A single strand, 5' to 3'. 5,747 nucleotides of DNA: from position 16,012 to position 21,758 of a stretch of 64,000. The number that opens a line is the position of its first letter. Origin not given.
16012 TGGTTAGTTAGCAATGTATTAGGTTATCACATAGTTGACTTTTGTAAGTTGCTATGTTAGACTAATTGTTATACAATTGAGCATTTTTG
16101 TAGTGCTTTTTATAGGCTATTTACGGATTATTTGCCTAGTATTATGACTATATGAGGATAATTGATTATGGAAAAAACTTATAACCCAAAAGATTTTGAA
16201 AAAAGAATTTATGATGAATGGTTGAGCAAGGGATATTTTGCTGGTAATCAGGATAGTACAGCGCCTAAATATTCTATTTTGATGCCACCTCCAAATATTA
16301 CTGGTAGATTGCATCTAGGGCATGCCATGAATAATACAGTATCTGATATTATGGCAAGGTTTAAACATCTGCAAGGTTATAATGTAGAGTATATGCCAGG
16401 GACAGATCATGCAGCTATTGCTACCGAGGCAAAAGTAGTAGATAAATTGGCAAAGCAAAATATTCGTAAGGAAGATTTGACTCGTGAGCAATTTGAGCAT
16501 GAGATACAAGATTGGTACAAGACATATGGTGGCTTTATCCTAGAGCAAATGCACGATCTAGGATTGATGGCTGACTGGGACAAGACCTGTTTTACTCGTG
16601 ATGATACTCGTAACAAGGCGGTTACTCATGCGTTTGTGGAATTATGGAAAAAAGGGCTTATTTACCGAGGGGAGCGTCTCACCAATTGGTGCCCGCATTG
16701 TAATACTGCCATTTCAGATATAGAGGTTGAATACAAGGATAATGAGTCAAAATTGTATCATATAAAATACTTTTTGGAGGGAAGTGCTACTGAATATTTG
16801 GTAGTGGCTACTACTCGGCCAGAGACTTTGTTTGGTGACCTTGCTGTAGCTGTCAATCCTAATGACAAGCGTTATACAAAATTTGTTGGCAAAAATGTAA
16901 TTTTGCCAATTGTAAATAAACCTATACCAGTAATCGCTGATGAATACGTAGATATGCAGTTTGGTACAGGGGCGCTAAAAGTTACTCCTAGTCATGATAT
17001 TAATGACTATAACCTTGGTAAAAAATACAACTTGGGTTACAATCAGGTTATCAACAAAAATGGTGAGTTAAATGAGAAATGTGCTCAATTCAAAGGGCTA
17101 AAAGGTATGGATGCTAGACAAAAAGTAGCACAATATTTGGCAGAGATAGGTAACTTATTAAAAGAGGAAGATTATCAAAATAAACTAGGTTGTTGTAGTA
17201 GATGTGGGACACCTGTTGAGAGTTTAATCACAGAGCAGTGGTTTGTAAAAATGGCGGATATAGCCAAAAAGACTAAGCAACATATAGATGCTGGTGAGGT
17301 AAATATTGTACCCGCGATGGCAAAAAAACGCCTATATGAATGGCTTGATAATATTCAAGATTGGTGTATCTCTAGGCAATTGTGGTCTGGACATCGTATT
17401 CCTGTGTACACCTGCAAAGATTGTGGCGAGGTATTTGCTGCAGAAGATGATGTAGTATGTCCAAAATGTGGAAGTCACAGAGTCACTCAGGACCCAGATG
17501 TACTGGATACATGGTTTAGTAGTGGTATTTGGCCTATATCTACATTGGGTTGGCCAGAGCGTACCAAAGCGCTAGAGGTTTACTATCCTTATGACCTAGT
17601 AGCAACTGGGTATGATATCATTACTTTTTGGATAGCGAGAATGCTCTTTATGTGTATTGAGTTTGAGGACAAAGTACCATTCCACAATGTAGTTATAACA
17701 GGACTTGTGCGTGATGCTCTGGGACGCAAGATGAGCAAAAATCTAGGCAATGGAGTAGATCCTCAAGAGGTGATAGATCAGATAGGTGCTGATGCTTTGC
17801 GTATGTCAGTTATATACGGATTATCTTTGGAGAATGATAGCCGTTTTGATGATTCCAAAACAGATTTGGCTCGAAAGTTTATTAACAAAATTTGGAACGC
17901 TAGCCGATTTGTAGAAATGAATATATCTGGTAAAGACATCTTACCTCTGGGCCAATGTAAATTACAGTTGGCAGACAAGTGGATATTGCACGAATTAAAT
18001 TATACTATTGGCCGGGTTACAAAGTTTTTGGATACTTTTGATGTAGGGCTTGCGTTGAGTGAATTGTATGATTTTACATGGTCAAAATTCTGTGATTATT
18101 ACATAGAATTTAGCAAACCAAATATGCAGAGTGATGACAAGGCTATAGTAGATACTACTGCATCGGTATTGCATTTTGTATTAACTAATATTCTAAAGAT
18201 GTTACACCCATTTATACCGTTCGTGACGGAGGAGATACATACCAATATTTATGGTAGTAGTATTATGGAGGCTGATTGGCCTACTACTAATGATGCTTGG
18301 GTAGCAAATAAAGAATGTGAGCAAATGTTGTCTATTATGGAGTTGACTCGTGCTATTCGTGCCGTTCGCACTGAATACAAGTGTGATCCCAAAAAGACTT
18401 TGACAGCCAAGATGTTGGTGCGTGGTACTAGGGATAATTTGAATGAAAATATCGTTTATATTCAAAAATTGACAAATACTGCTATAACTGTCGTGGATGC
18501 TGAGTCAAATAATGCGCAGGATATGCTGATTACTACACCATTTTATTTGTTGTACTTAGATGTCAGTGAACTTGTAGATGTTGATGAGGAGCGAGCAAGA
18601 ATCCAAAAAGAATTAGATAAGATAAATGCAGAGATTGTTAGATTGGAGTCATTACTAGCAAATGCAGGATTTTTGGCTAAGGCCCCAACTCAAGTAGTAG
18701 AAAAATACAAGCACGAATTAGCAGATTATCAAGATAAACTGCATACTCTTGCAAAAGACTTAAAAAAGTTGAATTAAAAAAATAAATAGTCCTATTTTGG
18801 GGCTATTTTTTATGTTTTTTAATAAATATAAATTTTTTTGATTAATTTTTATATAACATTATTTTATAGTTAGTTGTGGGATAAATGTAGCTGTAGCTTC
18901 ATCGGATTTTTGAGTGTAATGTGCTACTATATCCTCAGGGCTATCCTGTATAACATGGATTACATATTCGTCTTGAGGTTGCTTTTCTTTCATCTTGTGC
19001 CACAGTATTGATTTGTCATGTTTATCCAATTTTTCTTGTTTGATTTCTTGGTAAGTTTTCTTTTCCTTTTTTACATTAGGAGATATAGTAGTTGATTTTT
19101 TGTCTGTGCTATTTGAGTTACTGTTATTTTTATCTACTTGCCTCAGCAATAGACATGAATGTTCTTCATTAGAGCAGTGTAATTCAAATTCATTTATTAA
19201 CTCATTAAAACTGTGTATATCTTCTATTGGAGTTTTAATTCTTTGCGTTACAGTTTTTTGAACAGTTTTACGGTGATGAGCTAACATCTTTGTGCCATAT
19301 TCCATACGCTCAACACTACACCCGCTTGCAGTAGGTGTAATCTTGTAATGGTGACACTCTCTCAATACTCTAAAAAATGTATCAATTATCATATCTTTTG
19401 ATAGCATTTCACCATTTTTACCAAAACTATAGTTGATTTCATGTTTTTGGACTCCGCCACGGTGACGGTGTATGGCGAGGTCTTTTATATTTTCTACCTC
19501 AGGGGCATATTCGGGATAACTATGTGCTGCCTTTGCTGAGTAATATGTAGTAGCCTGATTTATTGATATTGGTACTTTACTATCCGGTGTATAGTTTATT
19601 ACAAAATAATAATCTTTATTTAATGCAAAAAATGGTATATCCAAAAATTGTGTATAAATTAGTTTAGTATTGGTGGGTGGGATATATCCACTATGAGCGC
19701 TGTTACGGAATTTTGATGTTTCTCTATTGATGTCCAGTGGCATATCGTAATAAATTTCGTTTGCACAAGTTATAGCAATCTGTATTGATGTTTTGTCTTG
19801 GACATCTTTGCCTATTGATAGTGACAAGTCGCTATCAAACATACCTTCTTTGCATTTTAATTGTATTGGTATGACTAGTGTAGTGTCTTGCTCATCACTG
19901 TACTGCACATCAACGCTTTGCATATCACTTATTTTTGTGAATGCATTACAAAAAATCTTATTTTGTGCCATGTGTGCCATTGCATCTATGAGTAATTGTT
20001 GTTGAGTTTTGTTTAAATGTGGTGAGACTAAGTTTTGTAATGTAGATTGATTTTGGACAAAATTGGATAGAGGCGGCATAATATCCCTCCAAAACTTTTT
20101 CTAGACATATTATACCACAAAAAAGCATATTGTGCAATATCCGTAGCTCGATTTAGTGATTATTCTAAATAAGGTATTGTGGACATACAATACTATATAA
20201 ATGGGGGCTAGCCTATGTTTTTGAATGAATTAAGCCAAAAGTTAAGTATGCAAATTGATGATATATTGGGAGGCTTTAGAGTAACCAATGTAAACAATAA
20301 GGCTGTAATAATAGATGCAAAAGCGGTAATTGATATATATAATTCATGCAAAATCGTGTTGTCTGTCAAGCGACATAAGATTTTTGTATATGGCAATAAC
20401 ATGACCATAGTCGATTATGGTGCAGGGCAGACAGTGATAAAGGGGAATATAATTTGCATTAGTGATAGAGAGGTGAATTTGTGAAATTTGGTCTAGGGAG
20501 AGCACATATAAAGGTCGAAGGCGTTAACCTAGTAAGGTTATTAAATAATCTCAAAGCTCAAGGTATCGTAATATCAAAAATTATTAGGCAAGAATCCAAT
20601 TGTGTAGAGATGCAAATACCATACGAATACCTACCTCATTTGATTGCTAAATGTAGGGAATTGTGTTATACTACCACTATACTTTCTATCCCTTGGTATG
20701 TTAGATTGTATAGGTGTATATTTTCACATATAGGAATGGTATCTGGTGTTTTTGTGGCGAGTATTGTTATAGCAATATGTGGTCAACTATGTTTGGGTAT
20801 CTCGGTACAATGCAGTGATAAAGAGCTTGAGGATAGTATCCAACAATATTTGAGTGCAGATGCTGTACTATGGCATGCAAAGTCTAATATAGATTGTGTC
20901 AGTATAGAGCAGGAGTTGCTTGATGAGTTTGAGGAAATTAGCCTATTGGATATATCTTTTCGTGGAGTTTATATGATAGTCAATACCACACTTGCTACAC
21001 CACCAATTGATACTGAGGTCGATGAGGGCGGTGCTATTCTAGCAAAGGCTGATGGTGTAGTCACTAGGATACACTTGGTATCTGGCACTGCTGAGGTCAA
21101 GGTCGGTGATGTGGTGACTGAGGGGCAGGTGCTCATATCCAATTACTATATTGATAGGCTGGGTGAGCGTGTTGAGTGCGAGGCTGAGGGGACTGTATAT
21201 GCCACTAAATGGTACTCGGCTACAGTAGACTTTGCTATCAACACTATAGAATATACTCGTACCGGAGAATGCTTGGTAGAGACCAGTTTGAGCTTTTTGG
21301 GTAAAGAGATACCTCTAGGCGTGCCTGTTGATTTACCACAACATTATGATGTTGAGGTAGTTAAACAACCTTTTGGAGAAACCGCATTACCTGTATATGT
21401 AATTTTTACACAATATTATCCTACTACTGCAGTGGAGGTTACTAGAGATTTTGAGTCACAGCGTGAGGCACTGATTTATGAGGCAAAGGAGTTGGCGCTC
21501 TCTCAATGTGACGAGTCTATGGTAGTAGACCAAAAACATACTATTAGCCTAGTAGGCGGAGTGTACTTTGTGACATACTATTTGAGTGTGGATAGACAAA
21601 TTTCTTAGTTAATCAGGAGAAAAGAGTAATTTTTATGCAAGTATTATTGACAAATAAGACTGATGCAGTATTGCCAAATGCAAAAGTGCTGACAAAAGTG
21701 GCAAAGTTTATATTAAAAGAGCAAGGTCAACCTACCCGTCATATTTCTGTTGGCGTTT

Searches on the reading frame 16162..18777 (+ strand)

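Call 82: search_protein_families(library=pfam, proteins=[window:16162-18777:+], max_evalue=0.00001)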
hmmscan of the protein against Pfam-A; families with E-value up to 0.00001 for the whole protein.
window:16162-18777:+ (871 aa): 5 families
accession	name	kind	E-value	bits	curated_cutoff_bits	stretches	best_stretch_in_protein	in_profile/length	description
PF00133.28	tRNA-synt_1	-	4.7e-128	427.9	22.7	1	16-553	2-405/414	tRNA synthetases class I (I, L, M and V)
PF08264.19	Anticodon_1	-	1.9e-37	128.8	25.1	1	605-748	1-145/148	Anticodon-binding domain of tRNA ligase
PF09334.17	tRNA-synt_1g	-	3.9e-24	85.6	20.1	1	45-190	9-136/391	tRNA synthetases class I (M)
PF10458.14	Val_tRNA-synt_C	-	1.8e-17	63.8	25.9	1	806-870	1-65/66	Valyl tRNA synthetase tRNA binding arm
PF13603.12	tRNA-synt_1_2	-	8.7e-13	48.6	25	1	241-303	84-146/185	Leucyl-tRNA synthetase, editing domain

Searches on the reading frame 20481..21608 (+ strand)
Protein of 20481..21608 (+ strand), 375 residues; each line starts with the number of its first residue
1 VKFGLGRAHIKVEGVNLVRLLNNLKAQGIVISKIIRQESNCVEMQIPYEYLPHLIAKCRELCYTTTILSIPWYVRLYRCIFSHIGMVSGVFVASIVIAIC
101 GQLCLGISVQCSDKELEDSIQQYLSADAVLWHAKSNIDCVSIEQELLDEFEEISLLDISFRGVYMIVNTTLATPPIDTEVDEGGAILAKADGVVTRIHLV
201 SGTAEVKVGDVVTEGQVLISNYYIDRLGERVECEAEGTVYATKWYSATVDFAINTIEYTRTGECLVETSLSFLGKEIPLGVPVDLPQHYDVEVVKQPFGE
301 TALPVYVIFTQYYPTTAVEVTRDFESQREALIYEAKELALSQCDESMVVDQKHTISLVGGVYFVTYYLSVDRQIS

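Call 82: search_protein_families(library=pfam, proteins=[window:20481-21608:+], max_evalue=0.00001)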
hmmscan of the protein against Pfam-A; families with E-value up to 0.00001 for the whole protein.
window:20481-21608:+ (375 aa): 1 family
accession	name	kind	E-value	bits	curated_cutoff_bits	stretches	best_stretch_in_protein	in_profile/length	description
PF06898.16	YqfD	-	2.5e-52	178.5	25.2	1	5-372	4-377/379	Putative stage IV sporulation protein YqfD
